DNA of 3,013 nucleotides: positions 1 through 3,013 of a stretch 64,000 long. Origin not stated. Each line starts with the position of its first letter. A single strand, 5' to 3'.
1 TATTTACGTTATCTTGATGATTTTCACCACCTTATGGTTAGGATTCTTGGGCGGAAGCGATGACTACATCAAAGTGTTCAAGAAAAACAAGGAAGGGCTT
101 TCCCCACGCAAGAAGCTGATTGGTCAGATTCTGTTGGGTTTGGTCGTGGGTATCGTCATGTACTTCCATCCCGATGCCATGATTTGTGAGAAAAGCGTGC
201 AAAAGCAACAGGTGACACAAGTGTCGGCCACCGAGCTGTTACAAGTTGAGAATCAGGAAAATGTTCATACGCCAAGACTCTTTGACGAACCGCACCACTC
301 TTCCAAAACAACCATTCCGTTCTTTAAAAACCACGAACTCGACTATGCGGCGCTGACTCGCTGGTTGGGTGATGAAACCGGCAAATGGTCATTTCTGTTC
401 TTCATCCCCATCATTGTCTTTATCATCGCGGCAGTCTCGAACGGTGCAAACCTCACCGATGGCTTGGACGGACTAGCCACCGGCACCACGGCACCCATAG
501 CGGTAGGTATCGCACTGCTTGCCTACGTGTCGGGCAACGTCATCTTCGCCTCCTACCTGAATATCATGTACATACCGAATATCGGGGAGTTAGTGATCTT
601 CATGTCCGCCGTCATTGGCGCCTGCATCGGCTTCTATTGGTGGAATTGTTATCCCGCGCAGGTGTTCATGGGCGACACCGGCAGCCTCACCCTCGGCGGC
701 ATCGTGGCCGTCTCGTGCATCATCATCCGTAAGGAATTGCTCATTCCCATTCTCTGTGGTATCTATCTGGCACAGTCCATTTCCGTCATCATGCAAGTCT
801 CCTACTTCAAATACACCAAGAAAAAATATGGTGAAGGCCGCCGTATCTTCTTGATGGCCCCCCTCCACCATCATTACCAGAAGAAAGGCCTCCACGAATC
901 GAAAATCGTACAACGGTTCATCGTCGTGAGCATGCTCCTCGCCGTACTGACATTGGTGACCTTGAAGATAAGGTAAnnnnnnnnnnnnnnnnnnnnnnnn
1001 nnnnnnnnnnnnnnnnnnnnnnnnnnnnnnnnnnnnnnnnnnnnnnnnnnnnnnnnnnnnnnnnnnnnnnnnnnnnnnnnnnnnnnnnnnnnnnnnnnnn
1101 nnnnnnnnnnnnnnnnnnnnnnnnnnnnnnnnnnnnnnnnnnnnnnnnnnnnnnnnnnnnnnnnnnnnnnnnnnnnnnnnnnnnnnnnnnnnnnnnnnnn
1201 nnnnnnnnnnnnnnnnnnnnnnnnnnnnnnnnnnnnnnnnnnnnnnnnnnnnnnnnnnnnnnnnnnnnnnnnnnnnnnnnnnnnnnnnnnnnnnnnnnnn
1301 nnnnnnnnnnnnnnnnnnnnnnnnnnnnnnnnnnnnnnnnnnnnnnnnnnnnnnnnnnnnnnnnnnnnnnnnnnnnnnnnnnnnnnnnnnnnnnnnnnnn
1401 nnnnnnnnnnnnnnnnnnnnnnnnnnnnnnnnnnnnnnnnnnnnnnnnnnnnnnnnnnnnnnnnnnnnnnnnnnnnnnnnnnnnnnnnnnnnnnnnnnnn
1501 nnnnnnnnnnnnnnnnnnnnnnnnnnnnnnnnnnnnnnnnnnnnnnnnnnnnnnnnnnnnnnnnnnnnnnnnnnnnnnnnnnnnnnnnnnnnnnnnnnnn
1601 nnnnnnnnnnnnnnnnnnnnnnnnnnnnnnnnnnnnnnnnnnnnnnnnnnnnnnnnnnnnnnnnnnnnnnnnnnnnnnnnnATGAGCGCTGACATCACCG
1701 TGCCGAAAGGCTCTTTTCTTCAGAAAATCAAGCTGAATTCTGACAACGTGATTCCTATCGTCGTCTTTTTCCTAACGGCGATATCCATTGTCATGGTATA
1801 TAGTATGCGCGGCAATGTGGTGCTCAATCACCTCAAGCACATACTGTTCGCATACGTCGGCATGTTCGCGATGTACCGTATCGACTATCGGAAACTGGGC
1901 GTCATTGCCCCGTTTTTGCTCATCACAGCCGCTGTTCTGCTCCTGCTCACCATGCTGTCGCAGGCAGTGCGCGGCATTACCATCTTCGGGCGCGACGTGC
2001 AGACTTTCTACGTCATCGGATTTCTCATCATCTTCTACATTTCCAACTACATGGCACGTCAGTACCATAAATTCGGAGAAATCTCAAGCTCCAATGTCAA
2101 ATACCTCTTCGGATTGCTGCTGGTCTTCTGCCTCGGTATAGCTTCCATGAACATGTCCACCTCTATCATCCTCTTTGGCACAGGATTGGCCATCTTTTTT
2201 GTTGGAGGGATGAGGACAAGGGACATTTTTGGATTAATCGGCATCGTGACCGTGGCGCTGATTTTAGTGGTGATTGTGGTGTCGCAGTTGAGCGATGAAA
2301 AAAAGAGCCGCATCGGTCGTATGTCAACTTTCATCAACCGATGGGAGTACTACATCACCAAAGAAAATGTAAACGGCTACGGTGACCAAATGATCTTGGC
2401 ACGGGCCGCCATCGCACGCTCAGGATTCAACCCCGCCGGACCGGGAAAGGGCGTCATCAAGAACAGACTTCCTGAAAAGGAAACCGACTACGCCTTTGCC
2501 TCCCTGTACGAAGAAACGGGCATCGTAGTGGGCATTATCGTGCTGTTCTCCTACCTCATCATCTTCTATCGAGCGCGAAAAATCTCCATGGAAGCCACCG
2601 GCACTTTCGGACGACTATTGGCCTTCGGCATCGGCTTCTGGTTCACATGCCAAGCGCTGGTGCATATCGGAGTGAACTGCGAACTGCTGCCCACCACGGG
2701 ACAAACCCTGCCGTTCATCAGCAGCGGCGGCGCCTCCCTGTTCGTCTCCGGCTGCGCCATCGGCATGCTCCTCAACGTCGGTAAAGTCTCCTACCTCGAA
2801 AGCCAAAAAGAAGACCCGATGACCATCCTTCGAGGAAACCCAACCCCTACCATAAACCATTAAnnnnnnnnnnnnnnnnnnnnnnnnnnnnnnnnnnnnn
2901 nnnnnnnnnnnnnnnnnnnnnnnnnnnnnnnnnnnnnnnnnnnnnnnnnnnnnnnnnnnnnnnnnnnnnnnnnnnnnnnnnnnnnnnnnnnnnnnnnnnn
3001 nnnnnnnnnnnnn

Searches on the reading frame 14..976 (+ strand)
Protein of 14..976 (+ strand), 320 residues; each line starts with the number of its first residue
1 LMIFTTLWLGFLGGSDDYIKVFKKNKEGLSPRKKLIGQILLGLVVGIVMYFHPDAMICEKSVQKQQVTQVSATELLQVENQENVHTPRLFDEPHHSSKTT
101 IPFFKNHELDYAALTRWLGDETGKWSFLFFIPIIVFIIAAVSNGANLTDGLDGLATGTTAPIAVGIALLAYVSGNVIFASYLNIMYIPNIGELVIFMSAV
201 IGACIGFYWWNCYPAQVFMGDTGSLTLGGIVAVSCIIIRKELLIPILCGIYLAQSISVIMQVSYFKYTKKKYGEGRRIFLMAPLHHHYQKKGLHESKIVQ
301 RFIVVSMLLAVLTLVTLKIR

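Call 28: search_protein_families(library=pfam, proteins=[window:14-976:+], max_evalue=0.00001)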
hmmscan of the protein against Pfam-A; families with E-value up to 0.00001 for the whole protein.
window:14-976:+ (320 aa): 1 family
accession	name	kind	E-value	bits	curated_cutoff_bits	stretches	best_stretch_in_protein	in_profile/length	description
PF00953.26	Glycos_transf_4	-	7.2e-27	94.8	27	1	120-237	56-158/160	Glycosyl transferase family 4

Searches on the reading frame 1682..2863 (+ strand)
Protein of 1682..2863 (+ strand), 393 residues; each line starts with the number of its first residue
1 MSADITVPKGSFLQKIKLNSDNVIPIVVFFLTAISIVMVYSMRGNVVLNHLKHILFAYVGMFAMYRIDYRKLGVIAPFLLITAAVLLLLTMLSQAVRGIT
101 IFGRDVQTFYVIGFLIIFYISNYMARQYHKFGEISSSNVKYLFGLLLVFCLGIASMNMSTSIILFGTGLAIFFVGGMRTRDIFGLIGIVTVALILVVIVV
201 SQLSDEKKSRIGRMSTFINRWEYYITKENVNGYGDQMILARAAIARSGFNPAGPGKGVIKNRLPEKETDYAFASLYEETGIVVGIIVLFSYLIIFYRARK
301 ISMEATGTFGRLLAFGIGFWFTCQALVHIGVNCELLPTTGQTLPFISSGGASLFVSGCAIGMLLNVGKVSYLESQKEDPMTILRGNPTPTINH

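Call 28: search_protein_families(library=pfam, proteins=[window:1682-2863:+], max_evalue=0.00001)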
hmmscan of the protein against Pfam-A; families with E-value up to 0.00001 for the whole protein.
window:1682-2863:+ (393 aa): 1 family
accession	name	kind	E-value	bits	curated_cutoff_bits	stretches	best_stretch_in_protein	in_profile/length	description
PF01098.24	FTSW_RODA_SPOVE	-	1.8e-42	146.1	26.4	1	26-368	6-352/356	Cell cycle protein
